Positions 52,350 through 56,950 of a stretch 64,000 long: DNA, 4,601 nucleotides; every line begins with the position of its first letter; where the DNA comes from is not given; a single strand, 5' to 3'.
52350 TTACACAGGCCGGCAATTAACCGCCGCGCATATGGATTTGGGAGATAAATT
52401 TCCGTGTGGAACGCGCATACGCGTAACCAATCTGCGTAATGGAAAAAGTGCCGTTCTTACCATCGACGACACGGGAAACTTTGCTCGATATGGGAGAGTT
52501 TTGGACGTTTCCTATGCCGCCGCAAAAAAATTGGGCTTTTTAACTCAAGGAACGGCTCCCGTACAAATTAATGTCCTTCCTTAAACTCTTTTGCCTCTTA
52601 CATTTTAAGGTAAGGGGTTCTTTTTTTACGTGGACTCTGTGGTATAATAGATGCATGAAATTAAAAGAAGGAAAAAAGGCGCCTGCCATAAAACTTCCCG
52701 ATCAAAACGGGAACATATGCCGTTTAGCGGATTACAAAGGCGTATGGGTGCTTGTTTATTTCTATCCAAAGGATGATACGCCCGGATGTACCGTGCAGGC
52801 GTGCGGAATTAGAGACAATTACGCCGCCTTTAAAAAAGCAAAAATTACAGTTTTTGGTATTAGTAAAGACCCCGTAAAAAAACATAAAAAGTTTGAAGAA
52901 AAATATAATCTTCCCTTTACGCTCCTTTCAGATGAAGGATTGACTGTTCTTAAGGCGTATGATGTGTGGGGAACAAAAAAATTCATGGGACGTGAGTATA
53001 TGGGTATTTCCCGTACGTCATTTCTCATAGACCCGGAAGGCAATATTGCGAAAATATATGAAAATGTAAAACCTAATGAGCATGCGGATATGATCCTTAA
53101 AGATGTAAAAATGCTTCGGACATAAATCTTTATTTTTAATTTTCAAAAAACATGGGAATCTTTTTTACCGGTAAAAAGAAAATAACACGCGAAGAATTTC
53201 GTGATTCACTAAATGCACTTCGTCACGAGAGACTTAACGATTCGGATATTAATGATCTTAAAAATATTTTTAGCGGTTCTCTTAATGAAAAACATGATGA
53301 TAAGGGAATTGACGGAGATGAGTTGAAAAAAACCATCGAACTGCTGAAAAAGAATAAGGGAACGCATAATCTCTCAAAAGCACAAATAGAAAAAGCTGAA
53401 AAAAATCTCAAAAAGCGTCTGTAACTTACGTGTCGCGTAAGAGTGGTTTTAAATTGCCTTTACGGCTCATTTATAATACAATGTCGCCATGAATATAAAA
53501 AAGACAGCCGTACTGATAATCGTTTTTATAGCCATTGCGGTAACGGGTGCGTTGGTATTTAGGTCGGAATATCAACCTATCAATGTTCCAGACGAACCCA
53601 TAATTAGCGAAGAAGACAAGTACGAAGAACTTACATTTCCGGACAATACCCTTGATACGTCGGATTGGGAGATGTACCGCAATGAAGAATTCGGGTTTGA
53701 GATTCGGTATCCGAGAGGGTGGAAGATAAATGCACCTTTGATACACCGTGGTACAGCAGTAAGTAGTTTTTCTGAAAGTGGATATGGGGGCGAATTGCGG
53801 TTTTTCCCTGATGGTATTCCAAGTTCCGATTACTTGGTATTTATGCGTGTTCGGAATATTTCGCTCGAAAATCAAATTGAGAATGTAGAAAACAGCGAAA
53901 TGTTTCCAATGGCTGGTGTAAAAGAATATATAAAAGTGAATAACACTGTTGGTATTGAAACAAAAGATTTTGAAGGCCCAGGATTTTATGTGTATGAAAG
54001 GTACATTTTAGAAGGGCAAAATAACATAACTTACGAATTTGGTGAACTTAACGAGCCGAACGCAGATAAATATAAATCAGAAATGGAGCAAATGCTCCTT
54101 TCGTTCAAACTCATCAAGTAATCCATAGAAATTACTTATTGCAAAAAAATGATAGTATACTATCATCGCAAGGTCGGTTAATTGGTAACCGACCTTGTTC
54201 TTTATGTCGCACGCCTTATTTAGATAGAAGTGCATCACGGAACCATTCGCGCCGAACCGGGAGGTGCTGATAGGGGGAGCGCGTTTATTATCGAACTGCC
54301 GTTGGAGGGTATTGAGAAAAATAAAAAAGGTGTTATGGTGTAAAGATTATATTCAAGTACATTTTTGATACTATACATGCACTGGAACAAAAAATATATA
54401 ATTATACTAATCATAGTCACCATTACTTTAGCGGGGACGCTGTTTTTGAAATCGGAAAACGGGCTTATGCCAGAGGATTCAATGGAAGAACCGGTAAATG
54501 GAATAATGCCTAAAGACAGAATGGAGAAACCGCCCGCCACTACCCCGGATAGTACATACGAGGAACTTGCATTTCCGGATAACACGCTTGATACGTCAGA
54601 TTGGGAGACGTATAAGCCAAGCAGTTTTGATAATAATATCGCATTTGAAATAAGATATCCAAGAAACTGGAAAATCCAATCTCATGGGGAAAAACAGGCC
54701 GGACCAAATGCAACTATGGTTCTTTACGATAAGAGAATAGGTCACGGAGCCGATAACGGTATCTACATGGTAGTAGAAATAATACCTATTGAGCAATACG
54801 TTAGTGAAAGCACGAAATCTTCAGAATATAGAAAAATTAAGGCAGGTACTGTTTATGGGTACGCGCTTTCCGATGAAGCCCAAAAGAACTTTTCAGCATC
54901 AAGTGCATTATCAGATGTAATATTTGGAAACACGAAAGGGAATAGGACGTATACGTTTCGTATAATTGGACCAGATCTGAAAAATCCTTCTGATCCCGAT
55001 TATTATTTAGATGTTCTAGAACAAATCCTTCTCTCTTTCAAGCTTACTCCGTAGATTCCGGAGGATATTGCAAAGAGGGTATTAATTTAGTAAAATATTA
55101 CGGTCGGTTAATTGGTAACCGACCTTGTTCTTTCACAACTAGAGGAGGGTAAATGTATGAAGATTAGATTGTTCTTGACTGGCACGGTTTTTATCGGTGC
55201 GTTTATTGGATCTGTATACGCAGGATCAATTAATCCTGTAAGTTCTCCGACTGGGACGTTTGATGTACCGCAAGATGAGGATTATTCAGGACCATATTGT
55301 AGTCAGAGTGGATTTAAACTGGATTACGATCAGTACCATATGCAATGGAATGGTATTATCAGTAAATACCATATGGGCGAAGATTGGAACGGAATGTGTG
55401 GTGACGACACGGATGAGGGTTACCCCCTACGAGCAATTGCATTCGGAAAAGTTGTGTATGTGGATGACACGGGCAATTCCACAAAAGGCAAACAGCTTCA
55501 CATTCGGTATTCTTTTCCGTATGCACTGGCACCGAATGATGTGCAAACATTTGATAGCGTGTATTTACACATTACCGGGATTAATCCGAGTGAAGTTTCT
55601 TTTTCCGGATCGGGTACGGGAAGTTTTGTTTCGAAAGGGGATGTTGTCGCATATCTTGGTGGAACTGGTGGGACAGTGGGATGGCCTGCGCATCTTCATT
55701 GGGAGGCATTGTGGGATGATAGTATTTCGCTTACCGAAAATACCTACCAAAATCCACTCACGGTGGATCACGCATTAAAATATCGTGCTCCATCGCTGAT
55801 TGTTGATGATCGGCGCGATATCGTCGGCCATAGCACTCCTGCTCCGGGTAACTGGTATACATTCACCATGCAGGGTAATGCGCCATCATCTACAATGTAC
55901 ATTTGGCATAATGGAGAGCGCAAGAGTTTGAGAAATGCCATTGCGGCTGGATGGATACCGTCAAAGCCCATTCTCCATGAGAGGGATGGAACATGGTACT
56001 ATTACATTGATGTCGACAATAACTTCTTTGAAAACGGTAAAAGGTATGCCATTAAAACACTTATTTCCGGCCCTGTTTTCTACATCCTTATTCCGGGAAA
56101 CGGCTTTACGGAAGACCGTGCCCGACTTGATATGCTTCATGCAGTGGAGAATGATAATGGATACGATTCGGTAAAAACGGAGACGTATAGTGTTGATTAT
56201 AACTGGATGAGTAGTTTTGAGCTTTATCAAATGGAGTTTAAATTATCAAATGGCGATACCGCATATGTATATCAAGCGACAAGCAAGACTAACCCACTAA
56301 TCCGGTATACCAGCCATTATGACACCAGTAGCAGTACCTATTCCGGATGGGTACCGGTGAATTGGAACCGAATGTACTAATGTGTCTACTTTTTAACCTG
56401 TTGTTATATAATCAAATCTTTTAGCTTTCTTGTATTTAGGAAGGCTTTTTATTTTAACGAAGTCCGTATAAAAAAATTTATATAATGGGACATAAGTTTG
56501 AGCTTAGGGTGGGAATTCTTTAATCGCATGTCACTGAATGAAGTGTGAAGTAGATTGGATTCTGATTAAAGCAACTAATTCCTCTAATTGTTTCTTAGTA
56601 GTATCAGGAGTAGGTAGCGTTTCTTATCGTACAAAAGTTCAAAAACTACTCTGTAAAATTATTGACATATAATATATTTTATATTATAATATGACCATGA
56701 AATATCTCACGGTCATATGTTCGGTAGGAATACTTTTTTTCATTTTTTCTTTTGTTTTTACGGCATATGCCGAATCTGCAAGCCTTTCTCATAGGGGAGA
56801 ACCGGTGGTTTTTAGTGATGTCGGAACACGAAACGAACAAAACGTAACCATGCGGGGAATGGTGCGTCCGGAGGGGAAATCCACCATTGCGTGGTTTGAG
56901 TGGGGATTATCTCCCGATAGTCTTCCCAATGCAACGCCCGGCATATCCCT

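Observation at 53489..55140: Tandem paralogous secreted-protein genes with identical terminators, flanking a histidine-kinase 3' remnant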

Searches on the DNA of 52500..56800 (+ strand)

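Call 46: search_rna_families(source=window, start=52500, end=56800, threshold=evalue, max_evalue=10)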
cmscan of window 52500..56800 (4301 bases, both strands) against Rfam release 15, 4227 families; matches with E-value up to 10: 4.
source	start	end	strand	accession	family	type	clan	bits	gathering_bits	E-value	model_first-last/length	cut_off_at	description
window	53294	53347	+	RF01156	SNORD123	Gene; snRNA; snoRNA; CD-box;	-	20.4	45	1.9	11-64/70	no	Small nucleolar RNA SNORD123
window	54150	54206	+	RF02056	STnc390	Gene; sRNA;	-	19.5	50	1.1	1-60/60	no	Salmonella sRNA STnc390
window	52557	52633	+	RF00519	suhB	Gene; sRNA;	CL00108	19.1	41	1.4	1-77/77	no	Makes More Granules Regulator RNA (mmgR)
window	54058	54123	-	RF00530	snoMe28S-Cm2645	Gene; snRNA; snoRNA; CD-box;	CL00069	17.4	48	9.6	1-75/75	no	Small nucleolar RNA Me28S-Cm2645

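Call 68: build_rna_model(alignment_id=A3, structure=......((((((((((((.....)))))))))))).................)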
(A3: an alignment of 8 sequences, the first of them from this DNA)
Model R1 built from alignment A3 (8 sequences, 52 columns); structure: as given.
model positions 44; base pairs 12; branch points 0; effective number of sequences 8; information 0.937 bits per position. Calibrated on 0.2 Mb of random sequence (short: E-values are rough).
structure used (alignment columns):
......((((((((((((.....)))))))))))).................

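Call 70: search_with_rna_model(model_id=R1, sources=[window, L008, L012, L016, L020, L021, L022, L026, L027, L028, L030, L031, L032, L033, L034, L035, L071, L073, L074, L075, L076, L077, L078, L079, L083, L085, L036, L037, L040, L042, L046, L066, L067, L068], max_evalue=1)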
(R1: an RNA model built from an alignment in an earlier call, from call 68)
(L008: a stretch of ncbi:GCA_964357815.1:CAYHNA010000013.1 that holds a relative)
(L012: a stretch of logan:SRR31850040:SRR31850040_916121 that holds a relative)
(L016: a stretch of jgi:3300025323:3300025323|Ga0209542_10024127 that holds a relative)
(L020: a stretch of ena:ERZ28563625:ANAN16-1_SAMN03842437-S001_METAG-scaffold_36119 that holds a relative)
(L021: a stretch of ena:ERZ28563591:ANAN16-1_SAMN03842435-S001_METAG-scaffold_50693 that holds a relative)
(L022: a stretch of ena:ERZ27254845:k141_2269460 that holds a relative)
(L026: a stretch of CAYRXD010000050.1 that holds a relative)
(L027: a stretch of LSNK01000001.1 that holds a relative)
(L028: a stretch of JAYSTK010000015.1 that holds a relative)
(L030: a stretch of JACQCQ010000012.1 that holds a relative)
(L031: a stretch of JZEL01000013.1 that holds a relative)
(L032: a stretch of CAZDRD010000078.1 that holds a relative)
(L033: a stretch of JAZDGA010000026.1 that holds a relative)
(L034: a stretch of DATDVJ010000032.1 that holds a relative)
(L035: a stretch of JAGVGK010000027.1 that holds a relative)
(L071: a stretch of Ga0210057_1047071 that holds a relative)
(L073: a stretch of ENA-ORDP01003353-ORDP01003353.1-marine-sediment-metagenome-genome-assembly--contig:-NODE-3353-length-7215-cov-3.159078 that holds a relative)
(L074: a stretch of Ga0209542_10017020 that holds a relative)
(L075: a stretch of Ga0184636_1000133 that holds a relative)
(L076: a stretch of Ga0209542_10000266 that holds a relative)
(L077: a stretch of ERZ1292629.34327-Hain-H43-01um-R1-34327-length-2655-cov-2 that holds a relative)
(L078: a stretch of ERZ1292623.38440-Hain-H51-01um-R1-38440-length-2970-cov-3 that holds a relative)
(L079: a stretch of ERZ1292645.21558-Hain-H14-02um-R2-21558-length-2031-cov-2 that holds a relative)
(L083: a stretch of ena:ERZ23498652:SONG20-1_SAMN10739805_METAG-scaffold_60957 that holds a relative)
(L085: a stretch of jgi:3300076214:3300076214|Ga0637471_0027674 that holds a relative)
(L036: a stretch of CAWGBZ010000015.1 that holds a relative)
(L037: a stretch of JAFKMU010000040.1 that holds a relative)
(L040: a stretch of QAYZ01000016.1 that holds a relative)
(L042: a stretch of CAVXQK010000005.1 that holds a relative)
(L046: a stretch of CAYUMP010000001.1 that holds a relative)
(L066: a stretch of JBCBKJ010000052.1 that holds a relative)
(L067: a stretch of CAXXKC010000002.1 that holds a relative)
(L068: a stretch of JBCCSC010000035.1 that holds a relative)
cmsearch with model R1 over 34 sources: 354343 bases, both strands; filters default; matches with E-value up to 1: 17.
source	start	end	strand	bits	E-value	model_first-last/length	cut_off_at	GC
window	55094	55137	+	58.5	2.3e-11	1-44/44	no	0.39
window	54164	54207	+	56.2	8.8e-11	1-44/44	no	0.43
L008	3436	3479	+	56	9.8e-11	1-44/44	no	0.39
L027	5895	5938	+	55.6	1.3e-10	1-44/44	no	0.39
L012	5006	5049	+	49.7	4.3e-09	1-44/44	no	0.34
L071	1975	2018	+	49.1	5.9e-09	1-44/44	no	0.39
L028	705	748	+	46.4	2.9e-08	1-44/44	no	0.36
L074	1741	1784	+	39.1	2.3e-06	1-44/44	no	0.45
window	55089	55132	-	27.8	0.0017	1-44/44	no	0.36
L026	400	440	+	23.1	0.029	1-44/44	no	0.39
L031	5941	5983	+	21.9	0.059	1-44/44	no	0.26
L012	5001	5044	-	21.7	0.065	1-44/44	no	0.32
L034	4783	4844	+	20.3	0.15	1-44/44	no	0.48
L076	2783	2844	+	20.3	0.15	1-44/44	no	0.48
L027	7613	7651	+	19.5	0.25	1-44/44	no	0.36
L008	3431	3474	-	19.1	0.31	1-44/44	no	0.39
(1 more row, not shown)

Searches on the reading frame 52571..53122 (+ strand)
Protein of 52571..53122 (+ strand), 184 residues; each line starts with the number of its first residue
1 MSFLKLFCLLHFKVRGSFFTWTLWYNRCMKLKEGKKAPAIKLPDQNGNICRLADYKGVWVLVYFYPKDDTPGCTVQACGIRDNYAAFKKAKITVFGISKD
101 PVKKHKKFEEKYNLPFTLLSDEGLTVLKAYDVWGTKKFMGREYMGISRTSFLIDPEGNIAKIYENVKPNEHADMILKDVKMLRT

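Call 5: search_protein_families(library=pfam, proteins=[window:52571-53122:+], max_evalue=1)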
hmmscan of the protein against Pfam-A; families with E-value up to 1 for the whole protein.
window:52571-53122:+ (184 aa): 3 families
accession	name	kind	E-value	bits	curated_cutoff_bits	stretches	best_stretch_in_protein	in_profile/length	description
PF00578.27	AhpC-TSA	-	8.6e-40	136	26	1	34-161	2-123/124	AhpC/TSA family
PF08534.16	Redoxin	-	1.3e-19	70.9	26.6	1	32-170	1-139/148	Redoxin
PF13911.12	AhpC-TSA_2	-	0.11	13.4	27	1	82-137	4-56/114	AhpC/TSA antioxidant enzyme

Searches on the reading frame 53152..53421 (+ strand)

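Call 5: search_protein_families(library=pfam, proteins=[window:53152-53421:+], max_evalue=1)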
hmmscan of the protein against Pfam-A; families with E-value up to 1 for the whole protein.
window:53152-53421:+ (90 aa): 6 families
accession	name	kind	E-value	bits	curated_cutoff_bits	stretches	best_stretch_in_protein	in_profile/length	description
PF13833.12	EF-hand_8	-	0.0004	20.5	28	1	8-36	2-30/54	EF-hand domain pair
PF16844.10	DIMCO_N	-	0.029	15.1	36.7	1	23-68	36-82/91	Dinitrogenase iron-molybdenum cofactor, N-terminal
PF13405.12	EF-hand_6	-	0.056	13.7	25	0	7-23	13-29/30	EF-hand domain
PF14410.12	GH-E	-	0.086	13.9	25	1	8-34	36-62/68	HNH/ENDO VII superfamily nuclease with conserved GHE residues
PF23110.1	H1_KCTD8_12_16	-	0.15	12.6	27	0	3-25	29-51/116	KCTD8/12/16 H1 domain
PF07244.20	POTRA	-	0.17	13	21.3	0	3-39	6-42/79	Surface antigen variable number repeat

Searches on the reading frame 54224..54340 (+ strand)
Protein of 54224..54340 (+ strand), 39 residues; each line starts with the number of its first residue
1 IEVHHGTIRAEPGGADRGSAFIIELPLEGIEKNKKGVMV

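Call 5: search_protein_families(library=pfam, proteins=[window:54224-54340:+], max_evalue=1)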
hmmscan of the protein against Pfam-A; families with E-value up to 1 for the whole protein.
window:54224-54340:+ (39 aa): 0 families

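Call 7: search_solved_structures(query=window:54224-54340:+, max_evalue=10, show_alignments=3)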
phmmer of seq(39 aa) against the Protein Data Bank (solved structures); distinct sequences matched with E-value up to 10: 0.
